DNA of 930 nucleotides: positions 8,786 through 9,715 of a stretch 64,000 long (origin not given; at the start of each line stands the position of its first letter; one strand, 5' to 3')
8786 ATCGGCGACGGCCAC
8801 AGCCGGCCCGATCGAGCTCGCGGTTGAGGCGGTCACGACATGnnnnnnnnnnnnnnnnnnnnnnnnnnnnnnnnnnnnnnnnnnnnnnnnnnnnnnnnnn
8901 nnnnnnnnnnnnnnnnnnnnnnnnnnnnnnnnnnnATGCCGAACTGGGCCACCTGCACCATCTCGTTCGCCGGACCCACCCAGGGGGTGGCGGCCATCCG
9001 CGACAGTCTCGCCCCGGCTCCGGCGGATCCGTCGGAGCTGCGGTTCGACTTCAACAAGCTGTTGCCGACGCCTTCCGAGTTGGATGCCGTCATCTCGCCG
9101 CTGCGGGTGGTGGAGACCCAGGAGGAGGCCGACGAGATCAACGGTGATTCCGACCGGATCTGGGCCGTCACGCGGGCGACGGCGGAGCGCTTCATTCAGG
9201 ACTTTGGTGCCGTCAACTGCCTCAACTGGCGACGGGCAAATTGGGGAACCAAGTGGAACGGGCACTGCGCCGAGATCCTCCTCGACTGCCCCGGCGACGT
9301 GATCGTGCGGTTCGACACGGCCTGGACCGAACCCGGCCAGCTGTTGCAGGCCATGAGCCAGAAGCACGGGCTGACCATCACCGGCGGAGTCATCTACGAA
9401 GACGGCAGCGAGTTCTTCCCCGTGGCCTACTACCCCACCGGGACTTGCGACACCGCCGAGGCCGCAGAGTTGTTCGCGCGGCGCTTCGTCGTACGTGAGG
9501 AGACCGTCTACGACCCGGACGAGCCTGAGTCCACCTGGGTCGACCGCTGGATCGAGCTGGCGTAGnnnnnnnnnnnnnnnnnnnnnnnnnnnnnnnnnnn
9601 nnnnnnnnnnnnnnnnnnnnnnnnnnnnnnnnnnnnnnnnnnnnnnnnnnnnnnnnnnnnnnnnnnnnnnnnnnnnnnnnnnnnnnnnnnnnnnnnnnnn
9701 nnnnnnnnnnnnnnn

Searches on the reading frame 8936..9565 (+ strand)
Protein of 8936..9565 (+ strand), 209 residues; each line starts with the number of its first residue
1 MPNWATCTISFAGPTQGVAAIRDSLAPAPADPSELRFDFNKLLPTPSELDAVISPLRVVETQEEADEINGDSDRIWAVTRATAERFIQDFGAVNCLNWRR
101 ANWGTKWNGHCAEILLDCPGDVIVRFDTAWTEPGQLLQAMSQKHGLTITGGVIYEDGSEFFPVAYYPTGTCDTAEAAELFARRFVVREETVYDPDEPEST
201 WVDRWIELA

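Call 10: search_protein_families(library=pfam, proteins=[window:8936-9565:+], max_evalue=0.001)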
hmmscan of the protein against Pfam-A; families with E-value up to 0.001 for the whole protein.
window:8936-9565:+ (209 aa): 1 family
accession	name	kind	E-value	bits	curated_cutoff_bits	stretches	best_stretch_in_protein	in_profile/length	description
PF18406.6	DUF1281_C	-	9.7e-05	22.7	22.8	1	103-149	2-41/88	Ferredoxin-like domain in Api92-like protein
